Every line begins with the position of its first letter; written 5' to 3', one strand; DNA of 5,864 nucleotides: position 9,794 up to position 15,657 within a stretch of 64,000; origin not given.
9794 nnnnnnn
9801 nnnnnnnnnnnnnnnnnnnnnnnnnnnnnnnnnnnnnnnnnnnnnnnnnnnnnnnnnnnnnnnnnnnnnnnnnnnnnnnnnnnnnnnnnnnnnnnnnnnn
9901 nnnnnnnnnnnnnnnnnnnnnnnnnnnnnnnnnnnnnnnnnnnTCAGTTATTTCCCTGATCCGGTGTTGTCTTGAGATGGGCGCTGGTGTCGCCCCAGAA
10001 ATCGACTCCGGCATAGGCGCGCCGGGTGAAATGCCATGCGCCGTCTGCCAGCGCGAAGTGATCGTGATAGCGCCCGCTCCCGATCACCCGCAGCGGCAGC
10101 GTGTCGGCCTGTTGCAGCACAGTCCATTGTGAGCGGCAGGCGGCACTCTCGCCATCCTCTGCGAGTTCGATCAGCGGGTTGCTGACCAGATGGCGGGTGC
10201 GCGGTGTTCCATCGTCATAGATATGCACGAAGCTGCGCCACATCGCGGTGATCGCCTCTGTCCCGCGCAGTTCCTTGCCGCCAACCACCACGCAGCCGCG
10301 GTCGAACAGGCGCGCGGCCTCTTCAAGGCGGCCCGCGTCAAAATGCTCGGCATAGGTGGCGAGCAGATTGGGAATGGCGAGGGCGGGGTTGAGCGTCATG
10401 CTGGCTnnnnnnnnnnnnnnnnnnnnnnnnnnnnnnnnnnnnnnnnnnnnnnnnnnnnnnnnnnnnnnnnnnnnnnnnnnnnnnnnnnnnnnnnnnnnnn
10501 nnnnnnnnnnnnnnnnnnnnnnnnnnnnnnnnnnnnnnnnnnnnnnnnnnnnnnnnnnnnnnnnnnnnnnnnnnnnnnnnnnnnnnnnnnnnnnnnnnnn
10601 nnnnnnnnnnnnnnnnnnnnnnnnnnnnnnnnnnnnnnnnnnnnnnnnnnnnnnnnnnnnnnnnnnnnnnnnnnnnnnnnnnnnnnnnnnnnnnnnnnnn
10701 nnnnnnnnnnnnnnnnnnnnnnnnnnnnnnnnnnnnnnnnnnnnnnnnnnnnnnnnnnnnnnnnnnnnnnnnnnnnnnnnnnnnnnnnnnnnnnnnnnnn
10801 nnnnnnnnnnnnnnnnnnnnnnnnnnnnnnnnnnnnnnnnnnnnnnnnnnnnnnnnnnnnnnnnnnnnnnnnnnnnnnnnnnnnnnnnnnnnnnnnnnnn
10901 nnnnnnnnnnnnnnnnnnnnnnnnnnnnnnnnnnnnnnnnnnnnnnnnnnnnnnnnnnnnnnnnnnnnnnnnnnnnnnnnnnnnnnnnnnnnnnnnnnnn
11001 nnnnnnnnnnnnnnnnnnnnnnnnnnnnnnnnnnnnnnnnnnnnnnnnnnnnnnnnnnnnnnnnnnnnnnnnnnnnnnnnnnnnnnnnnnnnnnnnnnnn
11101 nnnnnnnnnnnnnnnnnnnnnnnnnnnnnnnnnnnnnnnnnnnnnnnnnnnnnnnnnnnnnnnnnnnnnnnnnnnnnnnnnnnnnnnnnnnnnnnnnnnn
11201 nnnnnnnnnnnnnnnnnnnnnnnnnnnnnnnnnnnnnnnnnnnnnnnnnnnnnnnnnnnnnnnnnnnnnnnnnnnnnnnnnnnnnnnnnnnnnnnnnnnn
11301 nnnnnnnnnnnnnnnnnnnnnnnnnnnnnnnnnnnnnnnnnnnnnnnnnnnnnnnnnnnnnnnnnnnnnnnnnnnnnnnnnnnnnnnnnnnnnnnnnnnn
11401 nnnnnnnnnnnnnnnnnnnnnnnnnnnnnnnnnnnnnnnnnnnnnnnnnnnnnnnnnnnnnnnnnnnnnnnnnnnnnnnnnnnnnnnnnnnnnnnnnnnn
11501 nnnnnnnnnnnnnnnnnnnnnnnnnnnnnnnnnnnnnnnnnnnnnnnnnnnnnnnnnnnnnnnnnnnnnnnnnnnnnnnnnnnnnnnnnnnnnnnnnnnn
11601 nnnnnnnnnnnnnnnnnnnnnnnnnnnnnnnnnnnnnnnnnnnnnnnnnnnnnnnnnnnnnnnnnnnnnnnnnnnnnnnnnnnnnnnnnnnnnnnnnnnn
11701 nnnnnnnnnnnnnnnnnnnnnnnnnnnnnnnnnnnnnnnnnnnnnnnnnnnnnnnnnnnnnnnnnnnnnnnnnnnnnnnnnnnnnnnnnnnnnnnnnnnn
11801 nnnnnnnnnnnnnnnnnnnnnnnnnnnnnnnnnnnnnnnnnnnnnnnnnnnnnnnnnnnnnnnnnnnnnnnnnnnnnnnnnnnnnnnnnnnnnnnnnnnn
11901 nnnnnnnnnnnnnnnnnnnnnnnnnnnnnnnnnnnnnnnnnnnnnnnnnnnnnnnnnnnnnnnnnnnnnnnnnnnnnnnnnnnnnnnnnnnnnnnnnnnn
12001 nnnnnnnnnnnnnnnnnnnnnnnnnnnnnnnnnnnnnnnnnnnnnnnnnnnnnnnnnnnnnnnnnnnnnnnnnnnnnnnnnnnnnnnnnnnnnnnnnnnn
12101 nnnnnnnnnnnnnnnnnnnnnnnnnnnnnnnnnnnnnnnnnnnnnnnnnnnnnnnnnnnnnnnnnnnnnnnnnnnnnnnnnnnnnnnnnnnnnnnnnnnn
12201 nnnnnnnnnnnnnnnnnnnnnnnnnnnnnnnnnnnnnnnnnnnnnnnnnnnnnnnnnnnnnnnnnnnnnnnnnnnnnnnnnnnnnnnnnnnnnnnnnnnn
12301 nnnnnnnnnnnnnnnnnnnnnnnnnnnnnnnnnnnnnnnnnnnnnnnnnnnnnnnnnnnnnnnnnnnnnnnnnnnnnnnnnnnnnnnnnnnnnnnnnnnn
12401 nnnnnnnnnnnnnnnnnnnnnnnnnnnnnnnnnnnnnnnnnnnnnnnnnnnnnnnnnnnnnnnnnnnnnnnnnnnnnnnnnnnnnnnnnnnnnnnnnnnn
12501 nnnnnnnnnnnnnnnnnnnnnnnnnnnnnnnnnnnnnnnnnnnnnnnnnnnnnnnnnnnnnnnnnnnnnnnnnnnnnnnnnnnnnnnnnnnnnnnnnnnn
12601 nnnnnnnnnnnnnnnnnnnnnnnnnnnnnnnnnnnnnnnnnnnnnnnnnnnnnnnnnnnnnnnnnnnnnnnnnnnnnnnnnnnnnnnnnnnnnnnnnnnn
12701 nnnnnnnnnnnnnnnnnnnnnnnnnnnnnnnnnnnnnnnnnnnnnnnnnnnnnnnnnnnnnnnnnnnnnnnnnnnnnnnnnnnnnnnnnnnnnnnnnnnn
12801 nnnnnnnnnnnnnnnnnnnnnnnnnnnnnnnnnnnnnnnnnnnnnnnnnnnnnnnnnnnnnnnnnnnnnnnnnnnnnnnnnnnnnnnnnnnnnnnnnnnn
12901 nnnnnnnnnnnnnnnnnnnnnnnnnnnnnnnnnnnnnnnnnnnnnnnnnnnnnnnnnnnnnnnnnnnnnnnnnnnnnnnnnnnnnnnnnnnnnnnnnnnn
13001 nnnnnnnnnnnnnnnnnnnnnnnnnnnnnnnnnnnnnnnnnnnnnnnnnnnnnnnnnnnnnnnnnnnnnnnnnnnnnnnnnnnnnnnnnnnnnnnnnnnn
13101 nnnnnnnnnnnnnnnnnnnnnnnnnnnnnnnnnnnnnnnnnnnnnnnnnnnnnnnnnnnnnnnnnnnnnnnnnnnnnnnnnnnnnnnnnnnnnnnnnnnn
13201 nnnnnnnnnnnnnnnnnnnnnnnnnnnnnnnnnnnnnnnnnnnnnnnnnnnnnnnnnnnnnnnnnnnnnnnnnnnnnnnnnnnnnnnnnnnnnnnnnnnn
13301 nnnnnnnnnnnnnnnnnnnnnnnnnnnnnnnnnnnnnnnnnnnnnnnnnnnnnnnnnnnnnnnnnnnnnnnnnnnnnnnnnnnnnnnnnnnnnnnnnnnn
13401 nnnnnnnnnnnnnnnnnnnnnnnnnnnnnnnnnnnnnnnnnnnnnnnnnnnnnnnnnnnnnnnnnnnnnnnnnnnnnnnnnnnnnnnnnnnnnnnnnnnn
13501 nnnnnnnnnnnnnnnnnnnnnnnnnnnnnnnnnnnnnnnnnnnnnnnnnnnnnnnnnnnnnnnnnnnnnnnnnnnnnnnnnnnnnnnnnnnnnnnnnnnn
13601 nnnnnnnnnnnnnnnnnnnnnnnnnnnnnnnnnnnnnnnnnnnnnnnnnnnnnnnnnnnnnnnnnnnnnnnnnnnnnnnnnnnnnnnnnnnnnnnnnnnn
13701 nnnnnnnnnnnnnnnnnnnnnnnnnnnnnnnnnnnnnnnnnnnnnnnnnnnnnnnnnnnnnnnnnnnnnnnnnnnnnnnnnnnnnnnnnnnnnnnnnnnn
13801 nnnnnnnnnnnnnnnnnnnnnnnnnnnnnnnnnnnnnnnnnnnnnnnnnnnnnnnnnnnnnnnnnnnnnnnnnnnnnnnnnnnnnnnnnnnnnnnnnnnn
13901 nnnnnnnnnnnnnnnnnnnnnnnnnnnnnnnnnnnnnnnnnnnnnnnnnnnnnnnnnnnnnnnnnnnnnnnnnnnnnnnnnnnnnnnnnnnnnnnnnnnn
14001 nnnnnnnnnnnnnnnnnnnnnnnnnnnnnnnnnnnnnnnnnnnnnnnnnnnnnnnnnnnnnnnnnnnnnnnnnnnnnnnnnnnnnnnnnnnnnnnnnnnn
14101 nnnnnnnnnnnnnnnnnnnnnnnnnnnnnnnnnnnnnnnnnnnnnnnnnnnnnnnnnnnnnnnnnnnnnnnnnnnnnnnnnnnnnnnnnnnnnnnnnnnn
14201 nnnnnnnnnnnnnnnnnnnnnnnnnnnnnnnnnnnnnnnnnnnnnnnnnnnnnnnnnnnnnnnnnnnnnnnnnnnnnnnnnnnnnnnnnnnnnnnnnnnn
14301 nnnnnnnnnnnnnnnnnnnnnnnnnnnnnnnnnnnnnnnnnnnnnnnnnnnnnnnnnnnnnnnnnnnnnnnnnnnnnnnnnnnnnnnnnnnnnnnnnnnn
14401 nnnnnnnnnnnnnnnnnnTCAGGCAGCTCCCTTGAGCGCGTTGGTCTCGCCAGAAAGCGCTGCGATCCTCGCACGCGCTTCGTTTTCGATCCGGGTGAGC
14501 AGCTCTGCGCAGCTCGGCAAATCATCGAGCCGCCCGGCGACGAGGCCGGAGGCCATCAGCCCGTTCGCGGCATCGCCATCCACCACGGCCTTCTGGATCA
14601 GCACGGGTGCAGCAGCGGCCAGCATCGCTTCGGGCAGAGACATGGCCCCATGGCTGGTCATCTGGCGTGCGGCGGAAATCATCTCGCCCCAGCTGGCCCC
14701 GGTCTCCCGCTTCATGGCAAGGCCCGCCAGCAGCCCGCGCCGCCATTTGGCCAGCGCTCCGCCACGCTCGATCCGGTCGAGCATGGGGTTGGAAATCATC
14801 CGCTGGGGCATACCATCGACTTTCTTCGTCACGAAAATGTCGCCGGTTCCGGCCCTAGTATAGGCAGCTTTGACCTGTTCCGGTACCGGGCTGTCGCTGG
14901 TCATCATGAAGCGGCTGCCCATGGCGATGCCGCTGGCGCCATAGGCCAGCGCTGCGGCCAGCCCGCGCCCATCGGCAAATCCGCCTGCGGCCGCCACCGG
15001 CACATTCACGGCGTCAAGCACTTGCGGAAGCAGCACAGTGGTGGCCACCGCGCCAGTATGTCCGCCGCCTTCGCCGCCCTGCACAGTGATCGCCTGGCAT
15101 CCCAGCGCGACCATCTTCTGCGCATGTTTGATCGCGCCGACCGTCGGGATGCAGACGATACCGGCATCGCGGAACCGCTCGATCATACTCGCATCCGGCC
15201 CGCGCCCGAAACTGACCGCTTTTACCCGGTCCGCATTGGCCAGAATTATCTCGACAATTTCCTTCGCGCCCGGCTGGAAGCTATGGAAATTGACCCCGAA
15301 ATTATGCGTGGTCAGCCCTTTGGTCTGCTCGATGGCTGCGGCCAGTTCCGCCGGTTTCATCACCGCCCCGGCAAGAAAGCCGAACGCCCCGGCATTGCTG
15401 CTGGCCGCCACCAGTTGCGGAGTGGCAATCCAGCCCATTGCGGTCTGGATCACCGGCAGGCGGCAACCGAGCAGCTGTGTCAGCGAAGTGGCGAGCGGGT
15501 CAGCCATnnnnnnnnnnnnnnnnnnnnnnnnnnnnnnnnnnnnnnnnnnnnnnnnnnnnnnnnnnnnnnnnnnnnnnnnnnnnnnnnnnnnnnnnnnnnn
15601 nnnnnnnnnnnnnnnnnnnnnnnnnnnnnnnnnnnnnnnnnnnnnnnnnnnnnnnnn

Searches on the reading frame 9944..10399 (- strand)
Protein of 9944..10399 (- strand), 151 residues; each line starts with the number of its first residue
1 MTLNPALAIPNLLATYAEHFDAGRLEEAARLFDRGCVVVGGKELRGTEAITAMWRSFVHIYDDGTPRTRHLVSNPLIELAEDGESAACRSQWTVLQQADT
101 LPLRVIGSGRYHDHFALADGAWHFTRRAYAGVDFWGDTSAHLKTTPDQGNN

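Call 15: search_protein_families(library=pfam, proteins=[window:9944-10399:-])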
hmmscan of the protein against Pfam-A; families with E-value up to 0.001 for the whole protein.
window:9944-10399:- (151 aa): 3 families
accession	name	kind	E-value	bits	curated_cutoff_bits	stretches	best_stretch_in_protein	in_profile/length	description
PF13577.12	SnoaL_4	-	4.5e-20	72.4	24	1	6-127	6-125/126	SnoaL-like domain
PF12680.13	SnoaL_2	-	3.1e-07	31.4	27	1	15-122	3-99/102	SnoaL-like domain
PF00866.24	Ring_hydroxyl_B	-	6.9e-05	23.4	27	1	65-128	72-134/144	Ring hydroxylating beta subunit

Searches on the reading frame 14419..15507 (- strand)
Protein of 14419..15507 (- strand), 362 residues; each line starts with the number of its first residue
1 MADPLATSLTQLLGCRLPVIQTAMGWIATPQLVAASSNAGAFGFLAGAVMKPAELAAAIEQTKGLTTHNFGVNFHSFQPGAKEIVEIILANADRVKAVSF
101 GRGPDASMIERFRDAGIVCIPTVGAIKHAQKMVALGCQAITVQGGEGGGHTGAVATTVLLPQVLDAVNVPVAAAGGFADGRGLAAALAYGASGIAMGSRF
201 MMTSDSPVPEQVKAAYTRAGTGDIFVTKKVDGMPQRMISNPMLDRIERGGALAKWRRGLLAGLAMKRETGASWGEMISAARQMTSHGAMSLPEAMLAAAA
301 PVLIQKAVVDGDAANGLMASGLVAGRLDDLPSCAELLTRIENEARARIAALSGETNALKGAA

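Call 16: search_protein_families(library=pfam, proteins=[window:14419-15507:-])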
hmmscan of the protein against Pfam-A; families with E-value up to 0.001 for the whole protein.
window:14419-15507:- (362 aa): 3 families
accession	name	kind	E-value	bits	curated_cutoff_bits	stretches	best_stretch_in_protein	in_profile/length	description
PF03060.21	NMO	-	9.1e-69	232.8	28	2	85-340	106-328/331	Nitronate monooxygenase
PF01070.24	FMN_dh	-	2.1e-07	30.7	24.9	1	123-202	226-307/350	FMN-dependent dehydrogenase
PF00478.31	IMPDH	-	3.1e-05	23.6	25.6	0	7-209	25-248/345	IMP dehydrogenase / GMP reductase domain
